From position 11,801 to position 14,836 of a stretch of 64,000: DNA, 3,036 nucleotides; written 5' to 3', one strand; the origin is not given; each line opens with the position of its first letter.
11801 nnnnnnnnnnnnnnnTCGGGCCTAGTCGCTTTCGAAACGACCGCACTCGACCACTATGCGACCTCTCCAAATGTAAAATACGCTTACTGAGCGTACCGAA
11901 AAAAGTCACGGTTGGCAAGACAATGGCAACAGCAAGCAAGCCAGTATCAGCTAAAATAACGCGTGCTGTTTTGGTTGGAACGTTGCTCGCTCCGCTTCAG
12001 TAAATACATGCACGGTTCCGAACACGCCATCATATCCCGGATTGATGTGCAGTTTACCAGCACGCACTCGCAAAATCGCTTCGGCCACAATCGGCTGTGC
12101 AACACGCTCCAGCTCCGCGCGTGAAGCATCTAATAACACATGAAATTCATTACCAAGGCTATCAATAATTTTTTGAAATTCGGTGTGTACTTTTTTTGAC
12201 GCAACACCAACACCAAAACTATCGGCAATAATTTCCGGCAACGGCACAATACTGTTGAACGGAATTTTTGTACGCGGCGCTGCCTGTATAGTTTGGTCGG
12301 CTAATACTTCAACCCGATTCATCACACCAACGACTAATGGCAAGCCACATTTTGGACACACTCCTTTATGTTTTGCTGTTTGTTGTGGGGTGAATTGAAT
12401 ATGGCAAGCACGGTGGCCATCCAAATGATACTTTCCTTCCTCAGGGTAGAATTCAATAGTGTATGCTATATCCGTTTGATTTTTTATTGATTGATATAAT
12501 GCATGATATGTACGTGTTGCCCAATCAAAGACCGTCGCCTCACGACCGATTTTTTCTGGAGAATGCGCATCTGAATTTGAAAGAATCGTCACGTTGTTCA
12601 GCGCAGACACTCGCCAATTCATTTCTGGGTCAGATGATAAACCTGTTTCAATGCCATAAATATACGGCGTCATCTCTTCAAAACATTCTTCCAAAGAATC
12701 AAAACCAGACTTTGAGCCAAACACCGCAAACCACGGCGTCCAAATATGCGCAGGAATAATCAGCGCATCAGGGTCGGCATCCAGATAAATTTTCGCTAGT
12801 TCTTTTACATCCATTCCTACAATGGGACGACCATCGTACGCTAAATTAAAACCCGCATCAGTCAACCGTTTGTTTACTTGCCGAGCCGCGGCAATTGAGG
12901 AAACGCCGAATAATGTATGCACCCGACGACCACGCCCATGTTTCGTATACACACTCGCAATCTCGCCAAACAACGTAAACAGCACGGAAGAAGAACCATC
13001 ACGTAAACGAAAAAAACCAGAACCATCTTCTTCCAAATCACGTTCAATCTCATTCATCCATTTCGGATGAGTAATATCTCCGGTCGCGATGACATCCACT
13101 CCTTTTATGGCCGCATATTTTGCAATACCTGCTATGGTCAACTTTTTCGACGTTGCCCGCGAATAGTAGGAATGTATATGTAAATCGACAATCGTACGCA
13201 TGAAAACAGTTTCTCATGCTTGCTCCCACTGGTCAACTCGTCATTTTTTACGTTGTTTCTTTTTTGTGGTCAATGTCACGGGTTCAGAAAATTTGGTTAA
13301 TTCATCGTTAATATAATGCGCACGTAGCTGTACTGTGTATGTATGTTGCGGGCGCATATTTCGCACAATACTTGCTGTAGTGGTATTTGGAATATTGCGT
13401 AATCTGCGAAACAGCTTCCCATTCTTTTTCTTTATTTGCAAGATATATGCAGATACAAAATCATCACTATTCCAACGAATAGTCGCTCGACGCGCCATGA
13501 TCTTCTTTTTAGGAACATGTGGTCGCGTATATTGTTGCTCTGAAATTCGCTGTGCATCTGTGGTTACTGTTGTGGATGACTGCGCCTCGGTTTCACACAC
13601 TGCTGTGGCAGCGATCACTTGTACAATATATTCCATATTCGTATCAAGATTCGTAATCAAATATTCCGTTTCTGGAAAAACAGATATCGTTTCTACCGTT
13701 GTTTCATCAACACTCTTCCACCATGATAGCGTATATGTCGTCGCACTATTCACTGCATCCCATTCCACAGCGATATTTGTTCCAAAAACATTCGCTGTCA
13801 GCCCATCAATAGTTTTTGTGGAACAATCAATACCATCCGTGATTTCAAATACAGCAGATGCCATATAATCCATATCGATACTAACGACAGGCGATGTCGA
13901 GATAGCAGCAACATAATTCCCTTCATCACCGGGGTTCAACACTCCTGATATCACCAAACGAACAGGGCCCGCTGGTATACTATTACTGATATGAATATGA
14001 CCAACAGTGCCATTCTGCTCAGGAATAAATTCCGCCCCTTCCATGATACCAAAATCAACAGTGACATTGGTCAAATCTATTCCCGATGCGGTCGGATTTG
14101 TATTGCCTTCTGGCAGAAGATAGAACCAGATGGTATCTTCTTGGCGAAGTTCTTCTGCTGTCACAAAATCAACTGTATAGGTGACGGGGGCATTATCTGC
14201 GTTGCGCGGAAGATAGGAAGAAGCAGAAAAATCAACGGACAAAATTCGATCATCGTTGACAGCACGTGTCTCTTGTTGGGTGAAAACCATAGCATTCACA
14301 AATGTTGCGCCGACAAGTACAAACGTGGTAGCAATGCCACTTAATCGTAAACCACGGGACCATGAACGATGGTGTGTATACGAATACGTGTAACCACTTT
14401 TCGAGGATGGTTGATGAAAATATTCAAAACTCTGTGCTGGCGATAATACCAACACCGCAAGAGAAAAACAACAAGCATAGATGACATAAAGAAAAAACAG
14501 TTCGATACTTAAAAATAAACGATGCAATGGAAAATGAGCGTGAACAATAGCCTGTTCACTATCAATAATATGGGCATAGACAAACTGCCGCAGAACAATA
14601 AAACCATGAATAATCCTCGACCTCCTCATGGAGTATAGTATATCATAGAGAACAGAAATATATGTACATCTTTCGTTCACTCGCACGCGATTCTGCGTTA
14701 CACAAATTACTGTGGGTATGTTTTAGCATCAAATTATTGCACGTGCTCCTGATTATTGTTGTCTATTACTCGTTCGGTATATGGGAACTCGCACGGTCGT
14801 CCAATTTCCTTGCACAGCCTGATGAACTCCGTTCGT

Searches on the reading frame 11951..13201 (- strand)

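Call 55: search_protein_families(library=pfam, proteins=[window:11951-13201:-], max_evalue=0.001)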
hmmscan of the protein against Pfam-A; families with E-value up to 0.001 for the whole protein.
window:11951-13201:- (416 aa): 1 family
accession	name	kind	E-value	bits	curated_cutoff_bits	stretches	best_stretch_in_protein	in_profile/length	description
PF13263.12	PHP_C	-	4.2e-06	26.7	21.3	1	201-241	13-53/56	PHP-associated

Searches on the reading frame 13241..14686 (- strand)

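Call 55: search_protein_families(library=pfam, proteins=[window:13241-14686:-], max_evalue=0.001)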
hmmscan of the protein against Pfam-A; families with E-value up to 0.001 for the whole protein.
window:13241-14686:- (481 aa): 2 families
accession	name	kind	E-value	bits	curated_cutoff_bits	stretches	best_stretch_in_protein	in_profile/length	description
PF00041.27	fn3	-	5.4e-13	49.4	25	2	296-368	6-77/84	Fibronectin type III domain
PF09294.16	Interfer-bind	-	0.0007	20.3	21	0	312-373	39-98/104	Interferon-alpha/beta receptor, fibronectin type III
